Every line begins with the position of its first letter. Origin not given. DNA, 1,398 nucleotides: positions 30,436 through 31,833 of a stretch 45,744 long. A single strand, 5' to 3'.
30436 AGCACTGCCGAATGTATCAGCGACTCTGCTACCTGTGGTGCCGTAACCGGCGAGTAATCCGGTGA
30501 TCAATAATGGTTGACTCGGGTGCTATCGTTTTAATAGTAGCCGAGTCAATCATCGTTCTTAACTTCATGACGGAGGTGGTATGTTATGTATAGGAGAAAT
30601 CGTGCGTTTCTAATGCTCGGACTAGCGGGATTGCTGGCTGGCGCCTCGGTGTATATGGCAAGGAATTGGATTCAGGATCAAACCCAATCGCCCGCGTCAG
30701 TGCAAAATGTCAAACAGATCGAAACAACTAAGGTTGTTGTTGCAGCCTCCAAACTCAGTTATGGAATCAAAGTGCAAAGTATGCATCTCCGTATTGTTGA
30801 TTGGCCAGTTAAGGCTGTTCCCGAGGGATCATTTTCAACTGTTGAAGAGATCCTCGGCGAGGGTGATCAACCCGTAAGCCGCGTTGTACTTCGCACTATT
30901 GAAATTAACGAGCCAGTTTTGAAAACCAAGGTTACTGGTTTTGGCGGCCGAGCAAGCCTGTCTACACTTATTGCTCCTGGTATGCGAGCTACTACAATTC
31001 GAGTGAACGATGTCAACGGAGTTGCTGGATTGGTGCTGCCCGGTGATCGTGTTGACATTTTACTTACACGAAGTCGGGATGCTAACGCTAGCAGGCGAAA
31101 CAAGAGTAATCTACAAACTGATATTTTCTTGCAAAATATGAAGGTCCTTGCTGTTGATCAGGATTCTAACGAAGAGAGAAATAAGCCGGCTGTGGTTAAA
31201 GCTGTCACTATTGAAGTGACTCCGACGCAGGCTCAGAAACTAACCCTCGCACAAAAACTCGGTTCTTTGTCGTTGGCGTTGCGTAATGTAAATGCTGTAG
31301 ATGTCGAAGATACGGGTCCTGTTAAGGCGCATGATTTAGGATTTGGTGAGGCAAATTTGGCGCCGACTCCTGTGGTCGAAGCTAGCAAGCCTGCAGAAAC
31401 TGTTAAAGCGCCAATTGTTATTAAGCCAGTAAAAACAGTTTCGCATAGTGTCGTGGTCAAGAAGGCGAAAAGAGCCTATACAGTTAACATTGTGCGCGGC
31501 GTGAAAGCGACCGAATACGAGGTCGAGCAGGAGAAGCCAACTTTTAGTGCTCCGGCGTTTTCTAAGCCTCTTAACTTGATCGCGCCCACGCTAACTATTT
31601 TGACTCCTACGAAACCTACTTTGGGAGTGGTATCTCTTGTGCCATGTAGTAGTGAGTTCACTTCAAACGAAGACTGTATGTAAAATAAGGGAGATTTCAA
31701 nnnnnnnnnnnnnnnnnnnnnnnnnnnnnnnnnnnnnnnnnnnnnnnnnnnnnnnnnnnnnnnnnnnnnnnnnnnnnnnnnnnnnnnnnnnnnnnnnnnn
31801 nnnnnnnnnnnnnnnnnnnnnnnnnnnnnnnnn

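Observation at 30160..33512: High-GC orphan flp-cpaB fragment with repeat-rich leader and an unrelated 585-aa membrane protein in place of the rest of the tad machinery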

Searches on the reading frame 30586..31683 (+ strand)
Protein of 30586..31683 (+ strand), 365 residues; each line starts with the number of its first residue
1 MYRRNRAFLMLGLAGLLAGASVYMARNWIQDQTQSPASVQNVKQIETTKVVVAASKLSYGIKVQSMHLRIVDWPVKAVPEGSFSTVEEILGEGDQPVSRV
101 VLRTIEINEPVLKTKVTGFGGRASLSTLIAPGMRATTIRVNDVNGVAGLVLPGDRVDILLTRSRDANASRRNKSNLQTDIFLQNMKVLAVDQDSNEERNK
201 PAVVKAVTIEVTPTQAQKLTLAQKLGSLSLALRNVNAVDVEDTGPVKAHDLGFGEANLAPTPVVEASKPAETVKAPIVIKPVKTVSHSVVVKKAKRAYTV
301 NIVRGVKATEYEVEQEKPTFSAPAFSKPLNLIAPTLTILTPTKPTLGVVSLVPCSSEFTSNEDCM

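Call 6: search_protein_families(library=pfam, proteins=[window:30586-31683:+], max_evalue=0.1)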
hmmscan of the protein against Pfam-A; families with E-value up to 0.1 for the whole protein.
window:30586-31683:+ (365 aa): 2 families
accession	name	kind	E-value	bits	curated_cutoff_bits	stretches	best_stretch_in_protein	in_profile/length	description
PF16976.10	RcpC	-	2.7e-32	111.5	28.8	1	124-233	2-114/114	Flp pilus assembly protein RcpC/CpaB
PF08666.17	SAF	-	7.9e-05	23.6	21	1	49-115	2-61/63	SAF domain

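Call 7: search_protein_families(library=phrogs, proteins=[window:30586-31683:+], max_evalue=0.01)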
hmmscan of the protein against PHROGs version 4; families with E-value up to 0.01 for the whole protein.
window:30586-31683:+ (365 aa): 0 families

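Call 13: search_protein_families(library=ncbifam, proteins=[window:30586-31683:+], max_evalue=0.1)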
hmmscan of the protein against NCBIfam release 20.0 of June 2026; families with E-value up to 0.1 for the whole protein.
window:30586-31683:+ (365 aa): 2 families
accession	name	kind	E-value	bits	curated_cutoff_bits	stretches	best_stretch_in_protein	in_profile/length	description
TIGR03177.1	pilus_cpaB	equivalog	7.3e-68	228.6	71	1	9-310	2-261/262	Flp pilus assembly protein CpaB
TIGR03170.1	flgA_cterm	equivalog_domain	0.0013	18.7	54.65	1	42-92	7-57/137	flagellar basal body P-ring formation chaperone FlgA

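Call 21: find_homologous_proteins(query=window:30586-31683:+, max_evalue=0.001)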
Query window:30586-31683:+ (365 aa): 1248 proteins with E <= 0.001 among 8000 candidates; the best 120 are listed.
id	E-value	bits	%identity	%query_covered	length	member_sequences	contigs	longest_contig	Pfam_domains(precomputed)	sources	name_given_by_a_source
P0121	5.0e-214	728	92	100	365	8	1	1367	PF08666.18,PF16976.11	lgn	-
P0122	1.9e-173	594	78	100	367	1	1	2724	PF16976.11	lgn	-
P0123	8.9e-129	448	60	100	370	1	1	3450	PF16976.11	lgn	-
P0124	7.9e-128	444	58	99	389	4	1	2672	PF08666.18,PF16976.11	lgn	-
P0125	1.8e-127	443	61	99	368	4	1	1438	PF16976.11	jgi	-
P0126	2.7e-125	436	59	99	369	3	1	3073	PF08666.18,PF16976.11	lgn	-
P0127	2.3e-124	433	64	91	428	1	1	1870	PF08666.18,PF16976.11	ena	-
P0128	1.3e-123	431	59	99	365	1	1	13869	PF08666.18,PF16976.11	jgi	-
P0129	9.4e-123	428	63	91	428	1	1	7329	PF16976.11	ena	-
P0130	1.1e-122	428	64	90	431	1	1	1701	PF16976.11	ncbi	-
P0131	2.4e-122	426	62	92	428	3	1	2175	PF16976.11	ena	-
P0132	1.3e-119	418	61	91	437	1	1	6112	PF08666.18,PF16976.11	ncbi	-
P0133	2.7e-119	416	61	91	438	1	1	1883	PF16976.11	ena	-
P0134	8.7e-119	415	61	96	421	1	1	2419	PF16976.11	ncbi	-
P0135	8.7e-119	415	60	94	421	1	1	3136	PF08666.18,PF16976.11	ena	-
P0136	2.6e-118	413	61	90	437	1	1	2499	PF08666.18,PF16976.11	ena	-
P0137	3.3e-118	413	60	91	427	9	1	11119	PF16976.11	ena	-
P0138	4.2e-118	412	61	90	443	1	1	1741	PF08666.18,PF16976.11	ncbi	-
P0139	6.5e-118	412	62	90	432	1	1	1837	PF08666.18,PF16976.11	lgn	-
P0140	1.0e-117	411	59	91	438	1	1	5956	PF08666.18,PF16976.11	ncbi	-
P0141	1.0e-117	411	62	85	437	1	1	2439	PF08666.18,PF16976.11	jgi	-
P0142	1.5e-117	411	59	94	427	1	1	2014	PF16976.11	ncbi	-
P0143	1.9e-117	410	59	96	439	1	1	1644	PF08666.18,PF16976.11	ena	-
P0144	2.7e-117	410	60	91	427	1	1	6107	PF16976.11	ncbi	-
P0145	2.8e-117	410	60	91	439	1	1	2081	PF08666.18,PF16976.11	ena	-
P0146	4.3e-117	409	63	90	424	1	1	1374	PF08666.18,PF16976.11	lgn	-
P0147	8.2e-117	408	62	91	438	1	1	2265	PF16976.11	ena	-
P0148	9.4e-117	408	61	94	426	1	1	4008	PF16976.11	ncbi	-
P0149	1.2e-116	408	54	99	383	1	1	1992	PF08666.18,PF16976.11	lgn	-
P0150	1.3e-116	408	59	91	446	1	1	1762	PF08666.18,PF16976.11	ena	-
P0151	2.6e-116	407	59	96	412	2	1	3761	PF08666.18,PF16976.11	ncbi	-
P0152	2.6e-116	407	61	90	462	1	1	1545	PF16976.11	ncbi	-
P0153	3.3e-116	406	61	90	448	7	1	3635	PF08666.18,PF16976.11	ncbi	-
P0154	3.4e-116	406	55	99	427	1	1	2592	PF16976.11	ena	-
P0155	6.5e-116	405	59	91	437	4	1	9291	PF08666.18,PF16976.11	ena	-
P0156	8.6e-116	405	61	91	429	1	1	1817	PF16976.11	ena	-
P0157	1.4e-115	404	59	91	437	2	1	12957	PF08666.18,PF16976.11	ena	-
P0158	2.8e-115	403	60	91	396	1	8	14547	PF08666.18,PF16976.11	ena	-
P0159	2.9e-115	403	60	91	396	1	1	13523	PF08666.18,PF16976.11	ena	-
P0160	8.4e-115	402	60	90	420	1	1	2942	PF16976.11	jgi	-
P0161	1.4e-114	401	56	97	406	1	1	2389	PF08666.18,PF16976.11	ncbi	-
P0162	1.5e-114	401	57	94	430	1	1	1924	PF08666.18,PF16976.11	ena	-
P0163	2.4e-114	400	62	91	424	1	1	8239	PF16976.11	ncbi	-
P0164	1.2e-113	398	57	91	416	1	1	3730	PF08666.18,PF16976.11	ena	-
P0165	2.3e-113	397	55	96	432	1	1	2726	PF16976.11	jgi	jgi:pilus assembly protein CpaB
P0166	2.7e-113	397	60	85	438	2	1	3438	PF16976.11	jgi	jgi:pilus assembly protein CpaB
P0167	8.7e-113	395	60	87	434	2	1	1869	PF08666.18,PF16976.11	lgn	-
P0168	9.9e-113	395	60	91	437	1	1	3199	PF16976.11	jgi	jgi:pilus assembly protein CpaB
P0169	3.9e-112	393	59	90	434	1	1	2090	PF16976.11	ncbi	-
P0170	4.1e-112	393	58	96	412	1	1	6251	PF16976.11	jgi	jgi:pilus assembly protein CpaB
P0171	9.2e-112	392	58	87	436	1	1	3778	PF08666.18,PF16976.11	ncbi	-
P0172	2.3e-111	390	57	92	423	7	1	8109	PF16976.11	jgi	jgi:pilus assembly protein CpaB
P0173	3.2e-111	390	56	94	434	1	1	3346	PF16976.11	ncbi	-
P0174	3.5e-111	390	59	91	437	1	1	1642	PF16976.11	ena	-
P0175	1.1e-109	385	59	90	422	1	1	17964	PF08666.18,PF16976.11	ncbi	-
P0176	1.1e-109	385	59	96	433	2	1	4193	PF16976.11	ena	-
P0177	1.4e-109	385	57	91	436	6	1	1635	PF16976.11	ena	-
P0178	2.8e-109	384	61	90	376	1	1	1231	PF08666.18,PF16976.11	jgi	jgi:pilus assembly protein CpaB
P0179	6.0e-109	382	58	87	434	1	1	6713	PF16976.11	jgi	jgi:pilus assembly protein CpaB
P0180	1.9e-108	381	56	97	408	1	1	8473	PF16976.11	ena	-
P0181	2.1e-108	381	56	98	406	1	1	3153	PF08666.18,PF16976.11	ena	-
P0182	2.2e-108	381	56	98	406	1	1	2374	PF08666.18,PF16976.11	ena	-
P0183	3.4e-108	380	58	91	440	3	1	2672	PF16976.11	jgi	-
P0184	3.1e-107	377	59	93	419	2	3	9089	PF16976.11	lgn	-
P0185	5.8e-107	376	58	92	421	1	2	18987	PF08666.18,PF16976.11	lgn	-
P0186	1.4e-105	371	56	93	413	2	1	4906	PF16976.11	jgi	-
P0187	6.3e-104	366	66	71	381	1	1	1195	PF08666.18,PF07556.17,PF16976.11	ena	-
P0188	2.7e-103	364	62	83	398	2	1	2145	PF16976.11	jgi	-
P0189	5.2e-103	363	55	93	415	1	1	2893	PF08666.18,PF16976.11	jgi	-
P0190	1.2e-102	362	53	99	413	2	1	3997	PF16976.11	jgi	-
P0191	4.2e-102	360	65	70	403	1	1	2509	PF16976.11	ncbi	-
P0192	2.1e-100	354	55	90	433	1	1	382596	PF16976.11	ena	-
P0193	1.4e-95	339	55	91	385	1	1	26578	PF08666.18,PF16976.11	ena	-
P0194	3.9e-95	337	55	90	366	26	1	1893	PF08666.18,PF16976.11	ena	-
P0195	1.8e-94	335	55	90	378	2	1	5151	PF08666.18,PF16976.11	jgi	-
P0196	2.0e-94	335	54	93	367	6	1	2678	PF08666.18,PF16976.11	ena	-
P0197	2.1e-94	335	55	90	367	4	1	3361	PF08666.18,PF16976.11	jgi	-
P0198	3.2e-94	334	55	92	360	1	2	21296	PF08666.18,PF16976.11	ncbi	-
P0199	1.4e-93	332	56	90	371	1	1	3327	PF08666.18,PF16976.11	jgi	-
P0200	2.6e-93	331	54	90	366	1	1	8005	PF08666.18,PF16976.11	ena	-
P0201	2.7e-93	331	56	90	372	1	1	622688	PF08666.18,PF16976.11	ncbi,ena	-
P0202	3.4e-93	331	59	78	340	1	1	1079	PF16976.11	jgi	jgi:Flp pilus assembly protein CpaB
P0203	3.8e-93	330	55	90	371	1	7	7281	PF08666.18,PF16976.11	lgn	-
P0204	4.3e-93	330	55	90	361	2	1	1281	PF08666.18,PF16976.11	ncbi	-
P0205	9.0e-93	329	55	90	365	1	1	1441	PF08666.18,PF16976.11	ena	-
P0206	2.1e-92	328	52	87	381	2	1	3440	PF08666.18,PF16976.11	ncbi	-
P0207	2.6e-92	328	55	90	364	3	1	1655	PF08666.18,PF16976.11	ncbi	-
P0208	4.1e-92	327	53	84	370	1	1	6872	PF08666.18,PF16976.11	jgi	jgi:pilus assembly protein CpaB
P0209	1.7e-91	325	54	91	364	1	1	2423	PF08666.18,PF16976.11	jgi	jgi:pilus assembly protein CpaB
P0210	2.0e-90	322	52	84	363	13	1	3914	PF08666.18,PF16976.11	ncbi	-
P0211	2.0e-90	322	54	91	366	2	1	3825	PF08666.18,PF16976.11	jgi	jgi:pilus assembly protein CpaB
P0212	9.5e-90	319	54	91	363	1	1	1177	PF08666.18,PF16976.11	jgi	jgi:pilus assembly protein CpaB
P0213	1.6e-89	319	53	91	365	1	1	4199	PF08666.18,PF16976.11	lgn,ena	-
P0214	1.5e-87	312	52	94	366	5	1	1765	PF16976.11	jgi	-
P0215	3.5e-87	311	54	86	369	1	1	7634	PF08666.18,PF16976.11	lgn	-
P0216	4.4e-87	311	51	86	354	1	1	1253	PF08666.18,PF16976.11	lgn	-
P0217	9.1e-87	310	51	94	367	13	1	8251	PF16976.11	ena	-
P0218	6.9e-86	307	51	90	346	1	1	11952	PF16976.11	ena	-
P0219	7.6e-86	306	51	97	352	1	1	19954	PF08666.18,PF16976.11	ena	-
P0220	1.0e-85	306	51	94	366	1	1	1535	PF16976.11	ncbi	-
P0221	1.2e-85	306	52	93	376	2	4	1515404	PF08666.18,PF16976.11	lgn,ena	-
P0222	1.5e-85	305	52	90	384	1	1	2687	PF16976.11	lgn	-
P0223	2.1e-85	305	53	90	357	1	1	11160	PF08666.18,PF16976.11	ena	-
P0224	3.7e-85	304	62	65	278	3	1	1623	PF16976.11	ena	-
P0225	5.4e-85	304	49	97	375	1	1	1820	PF08666.18,PF16976.11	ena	-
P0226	6.8e-85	303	53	85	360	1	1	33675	PF08666.18,PF16976.11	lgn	-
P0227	1.1e-84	303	55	81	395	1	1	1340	PF16976.11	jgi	-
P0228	1.2e-84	302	51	94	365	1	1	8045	PF16976.11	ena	-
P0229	1.9e-84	302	51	93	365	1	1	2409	PF16976.11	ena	-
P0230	2.7e-84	301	51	91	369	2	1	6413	PF08666.18,PF16976.11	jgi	jgi:pilus assembly protein CpaB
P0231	3.0e-84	301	49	94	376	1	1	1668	PF08666.18,PF16976.11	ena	-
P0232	3.1e-84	301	52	91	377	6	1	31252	PF08666.18,PF16976.11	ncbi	-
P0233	6.6e-84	300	49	93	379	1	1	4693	PF08666.18,PF16976.11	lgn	-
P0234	7.6e-84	300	49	97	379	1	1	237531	PF16976.11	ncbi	-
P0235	8.2e-84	300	53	90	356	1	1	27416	PF08666.18,PF16976.11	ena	-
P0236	8.7e-84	300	51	90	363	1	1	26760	PF08666.18,PF16976.11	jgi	-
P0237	1.1e-83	299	49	94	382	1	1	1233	PF08666.18,PF16976.11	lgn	-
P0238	1.5e-83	299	50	89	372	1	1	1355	PF08666.18,PF16976.11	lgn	-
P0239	1.9e-83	299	64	60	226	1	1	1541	PF08666.18,PF16976.11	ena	-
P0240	2.6e-83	298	52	86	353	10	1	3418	PF08666.18,PF16976.11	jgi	jgi:pilus assembly protein CpaB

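Call 22: find_encoding_contigs(protein=P0128, flank=8000, max_places=2)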
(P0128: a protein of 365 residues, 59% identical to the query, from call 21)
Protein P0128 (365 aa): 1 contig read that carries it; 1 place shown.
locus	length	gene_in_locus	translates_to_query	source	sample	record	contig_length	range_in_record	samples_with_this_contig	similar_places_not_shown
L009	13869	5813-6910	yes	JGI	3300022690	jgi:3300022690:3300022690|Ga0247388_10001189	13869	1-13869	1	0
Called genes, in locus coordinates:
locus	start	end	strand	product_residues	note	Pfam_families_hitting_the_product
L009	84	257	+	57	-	PF10276:zf-CHCC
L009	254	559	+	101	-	-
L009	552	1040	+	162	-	PF02592:Vut_1 (weak)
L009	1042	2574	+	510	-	PF00171:Aldedh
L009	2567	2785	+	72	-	-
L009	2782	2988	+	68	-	-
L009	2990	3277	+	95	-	-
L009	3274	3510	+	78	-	-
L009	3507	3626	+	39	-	-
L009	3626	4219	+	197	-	-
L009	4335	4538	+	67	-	-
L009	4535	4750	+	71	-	-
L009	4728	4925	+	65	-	-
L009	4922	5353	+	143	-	PF02502:LacAB_rpiB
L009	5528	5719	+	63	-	PF04964:Flp_Fap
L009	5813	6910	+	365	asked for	PF08666:SAF (faint), PF16976:RcpC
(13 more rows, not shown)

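Call 23: find_encoding_contigs(protein=P0192, flank=10000, max_places=2)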
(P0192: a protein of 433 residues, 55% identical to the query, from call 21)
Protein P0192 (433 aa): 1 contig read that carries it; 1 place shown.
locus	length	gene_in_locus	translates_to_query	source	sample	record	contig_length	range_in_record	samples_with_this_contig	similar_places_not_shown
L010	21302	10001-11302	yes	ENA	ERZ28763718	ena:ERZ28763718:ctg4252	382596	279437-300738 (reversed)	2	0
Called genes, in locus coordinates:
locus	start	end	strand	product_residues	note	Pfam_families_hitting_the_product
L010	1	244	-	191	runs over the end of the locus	PF00665:rve, PF13683:rve_3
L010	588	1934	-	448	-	PF05598:DUF772, PF01609:DDE_Tnp_1, PF13751:DDE_Tnp_1_6 (weak)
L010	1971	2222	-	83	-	-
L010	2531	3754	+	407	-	PF00872:Transposase_mut, PF10551:MULE (weak)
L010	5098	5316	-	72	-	-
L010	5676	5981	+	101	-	PF04800:NDUS4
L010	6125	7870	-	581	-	PF00211:Guanylate_cyc, PF00515:TPR_1 (faint), PF07719:TPR_2 (faint), PF13414:TPR_11 (faint), PF21033:RMD1-3 (faint), PF13431:TPR_17 (faint)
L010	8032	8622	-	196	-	PF08238:Sel1, PF01471:PG_binding_1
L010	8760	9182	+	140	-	PF13340:DUF4096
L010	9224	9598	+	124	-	PF01609:DDE_Tnp_1, PF13586:DDE_Tnp_1_2 (weak)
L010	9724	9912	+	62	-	-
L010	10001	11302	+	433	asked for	PF16976:RcpC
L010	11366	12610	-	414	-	PF14690:Zn_ribbon_ISL3, PF13542:HTH_Tnp_ISL3, PF01610:DDE_Tnp_ISL3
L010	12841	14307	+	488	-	PF13629:T2SS-T3SS_pil_N, PF00263:Secretin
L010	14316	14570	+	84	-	-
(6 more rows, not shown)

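Call 24: find_encoding_contigs(protein=P0123, flank=5000, max_places=2)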
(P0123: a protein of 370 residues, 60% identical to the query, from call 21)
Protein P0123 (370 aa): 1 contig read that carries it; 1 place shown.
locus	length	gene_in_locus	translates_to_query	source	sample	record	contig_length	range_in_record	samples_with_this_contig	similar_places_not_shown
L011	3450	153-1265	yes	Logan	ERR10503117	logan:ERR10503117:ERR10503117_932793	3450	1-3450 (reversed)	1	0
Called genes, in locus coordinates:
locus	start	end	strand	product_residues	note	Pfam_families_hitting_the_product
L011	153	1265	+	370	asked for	PF16976:RcpC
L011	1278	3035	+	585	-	-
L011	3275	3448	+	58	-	?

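Call 34: find_related_loci(query=window:30586-31683:+, collection=genome_contigs, flank=10000)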
Query window:30586-31683:+ (365 aa) in genome_contigs; peptide patterns used: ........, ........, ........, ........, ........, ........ (x = any residue, [..] = any of these).
78 stretches matched a pattern, but none encodes a relative of the query by tblastn (E <= 1e-3).

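Call 37: find_related_loci(query=A2, collection=genome_contigs, flank=10000)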
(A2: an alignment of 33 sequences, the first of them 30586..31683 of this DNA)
Query A2 (365 aa) in genome_contigs; peptide patterns used: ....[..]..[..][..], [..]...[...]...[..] (x = any residue, [..] = any of these).
600 stretches matched a pattern (row limit reached: there are more); 499 encode a relative of the query (tblastn E <= 1e-3); the best 80 are kept; 80 distinct loci.
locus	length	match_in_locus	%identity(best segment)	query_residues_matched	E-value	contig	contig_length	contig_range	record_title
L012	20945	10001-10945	56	4-332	1e-102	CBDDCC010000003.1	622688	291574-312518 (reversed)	MAG: Rhodospirillales bacterium isolate 49eb7ec8-7e6e-496e-ac33-4637e083baf7 genome assembly, contig: contig_3, whole ge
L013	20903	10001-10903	52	4-321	6e-93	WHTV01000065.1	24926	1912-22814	MAG: Kiloniellaceae bacterium isolate Dino_bin46 NODE_65_length_24926_cov_8.572956, whole genome shotgun sequence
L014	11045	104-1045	49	4-334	2e-90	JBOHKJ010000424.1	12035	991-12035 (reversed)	MAG: Kiloniellales bacterium isolate M3-S_metabat2.bin.67 k127_2936599, whole genome shotgun sequence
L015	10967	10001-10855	47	6-317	2e-77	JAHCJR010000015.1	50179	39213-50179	MAG: Alphaproteobacteria bacterium isolate TGS_PRO5 PRO5_15, whole genome shotgun sequence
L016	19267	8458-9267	47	21-317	1e-73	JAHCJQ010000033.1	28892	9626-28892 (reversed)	MAG: Alphaproteobacteria bacterium isolate TGS_PRO4 PRO4_33, whole genome shotgun sequence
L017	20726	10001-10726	48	6-257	8e-73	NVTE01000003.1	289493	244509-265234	MAG: Alphaproteobacteria bacterium isolate NORP123 Contig_source1382A_49, whole genome shotgun sequence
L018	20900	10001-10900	47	4-313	1e-70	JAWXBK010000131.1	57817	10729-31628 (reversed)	MAG: Rhodospirillaceae bacterium isolate MP6IB1.145 k99_1650029, whole genome shotgun sequence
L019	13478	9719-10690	40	4-331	7e-71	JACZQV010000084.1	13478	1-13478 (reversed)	MAG: Proteobacteria bacterium isolate B21D1T1 B21D1T1_NODE1161, whole genome shotgun sequence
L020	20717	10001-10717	51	4-252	1e-68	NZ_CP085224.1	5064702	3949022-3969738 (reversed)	Caenispirillum salinarum strain ADH2-936 chromosome, complete genome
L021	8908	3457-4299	44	6-296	3e-68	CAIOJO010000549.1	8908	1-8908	MAG: uncultured Telmatospirillum sp. isolate AlinenLipids_bin-4733 genome assembly, contig: bin-4733:549/568, whole geno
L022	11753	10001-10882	43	7-317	8e-67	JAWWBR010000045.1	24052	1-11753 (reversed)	MAG: Alphaproteobacteria bacterium isolate HN16.bin.16 k141_861973_length_24052_cov_13.7295, whole genome shotgun sequen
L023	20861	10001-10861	42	2-316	1e-67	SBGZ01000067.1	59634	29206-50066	MAG: Alphaproteobacteria bacterium isolate M2410 scaffold_100_1, whole genome shotgun sequence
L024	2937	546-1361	44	21-316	6e-67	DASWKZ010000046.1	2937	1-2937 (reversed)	MAG TPA_asm: Alphaproteobacteria bacterium isolate SMAG_U2935 k141_1507466, whole genome shotgun sequence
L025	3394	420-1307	38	4-316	2e-66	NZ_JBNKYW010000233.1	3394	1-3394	MAG: Roseibium sp. isolate D1D2.bin.12.orig k141_1249930, whole genome shotgun sequence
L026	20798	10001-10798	46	26-316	2e-66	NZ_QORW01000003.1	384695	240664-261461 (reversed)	Dongia deserti strain SYSU D60009 s803_Contig3, whole genome shotgun sequence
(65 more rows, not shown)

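Call 93: list_cluster_members(proteins=[P0132, P0140, P0175, P0163, P0301, P0259, P0242, P0012, P0025])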
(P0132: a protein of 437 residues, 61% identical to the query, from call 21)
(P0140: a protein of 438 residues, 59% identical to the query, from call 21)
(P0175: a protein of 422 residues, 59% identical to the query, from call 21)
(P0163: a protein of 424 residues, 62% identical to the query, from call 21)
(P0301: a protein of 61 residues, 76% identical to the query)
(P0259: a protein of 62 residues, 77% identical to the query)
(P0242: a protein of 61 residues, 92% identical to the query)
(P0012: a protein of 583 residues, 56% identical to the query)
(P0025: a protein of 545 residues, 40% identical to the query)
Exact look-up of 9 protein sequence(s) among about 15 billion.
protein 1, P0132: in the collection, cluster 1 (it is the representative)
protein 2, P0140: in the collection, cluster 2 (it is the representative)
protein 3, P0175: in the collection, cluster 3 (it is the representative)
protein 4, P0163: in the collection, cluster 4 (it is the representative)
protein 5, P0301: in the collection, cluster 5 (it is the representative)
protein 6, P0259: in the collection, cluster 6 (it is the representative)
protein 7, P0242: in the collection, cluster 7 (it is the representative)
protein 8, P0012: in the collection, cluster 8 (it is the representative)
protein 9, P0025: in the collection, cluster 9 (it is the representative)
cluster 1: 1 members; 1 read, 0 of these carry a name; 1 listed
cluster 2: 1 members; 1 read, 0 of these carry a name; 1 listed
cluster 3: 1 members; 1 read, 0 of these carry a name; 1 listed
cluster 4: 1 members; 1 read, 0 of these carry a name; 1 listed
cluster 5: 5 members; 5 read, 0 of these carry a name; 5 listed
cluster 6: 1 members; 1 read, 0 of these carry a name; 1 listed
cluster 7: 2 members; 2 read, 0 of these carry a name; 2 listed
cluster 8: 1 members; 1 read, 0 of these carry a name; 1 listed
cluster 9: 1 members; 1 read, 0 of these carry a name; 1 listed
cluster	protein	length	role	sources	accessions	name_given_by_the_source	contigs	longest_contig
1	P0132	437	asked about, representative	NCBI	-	-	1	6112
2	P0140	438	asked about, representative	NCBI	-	-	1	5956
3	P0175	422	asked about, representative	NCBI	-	-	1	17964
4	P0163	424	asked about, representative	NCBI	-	-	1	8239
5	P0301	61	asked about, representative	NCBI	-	-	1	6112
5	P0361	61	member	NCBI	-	-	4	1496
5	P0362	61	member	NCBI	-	-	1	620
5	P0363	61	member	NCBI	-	-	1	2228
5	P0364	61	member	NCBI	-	-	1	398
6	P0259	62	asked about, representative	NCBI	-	-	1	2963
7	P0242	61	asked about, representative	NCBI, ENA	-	-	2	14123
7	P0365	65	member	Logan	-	-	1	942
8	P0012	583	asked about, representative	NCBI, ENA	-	-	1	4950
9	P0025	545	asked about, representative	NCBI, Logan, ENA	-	-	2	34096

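Call 94: find_encoding_contigs(protein=P0175, flank=10000, max_places=2)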
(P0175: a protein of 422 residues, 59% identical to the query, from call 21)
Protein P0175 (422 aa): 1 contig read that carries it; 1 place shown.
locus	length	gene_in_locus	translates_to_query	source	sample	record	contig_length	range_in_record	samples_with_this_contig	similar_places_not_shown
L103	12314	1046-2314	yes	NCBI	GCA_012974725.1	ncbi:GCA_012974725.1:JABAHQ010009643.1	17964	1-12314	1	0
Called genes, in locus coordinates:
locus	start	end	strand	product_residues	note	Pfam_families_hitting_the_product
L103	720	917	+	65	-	PF04964:Flp_Fap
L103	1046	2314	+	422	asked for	PF08666:SAF (weak), PF16976:RcpC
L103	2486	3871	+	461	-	PF13629:T2SS-T3SS_pil_N, PF00263:Secretin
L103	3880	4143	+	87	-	-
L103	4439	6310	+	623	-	-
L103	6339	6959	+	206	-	PF00437:T2SSE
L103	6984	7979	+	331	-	PF19360:TadB_TadC_N, PF00482:T2SSF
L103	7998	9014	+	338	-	PF00482:T2SSF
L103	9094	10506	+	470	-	PF13174:TPR_6 (faint), PF13424:TPR_12 (weak), PF13432:TPR_16, PF00515:TPR_1, PF07719:TPR_2 (weak), PF13424:TPR_12 (weak), PF13432:TPR_16, PF13399:LytR_C, +7 more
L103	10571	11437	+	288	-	PF07719:TPR_2 (faint), PF13174:TPR_6 (faint), PF13181:TPR_8 (faint), PF13371:TPR_9 (faint), PF13432:TPR_16 (weak), PF14559:TPR_19, PF13414:TPR_11 (weak), PF13432:TPR_16 (weak), +4 more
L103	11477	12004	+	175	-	PF01478:Peptidase_A24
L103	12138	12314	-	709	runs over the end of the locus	PF07504:FTP (weak), PF01447:Peptidase_M4, PF02868:Peptidase_M4_C, PF17957:Big_7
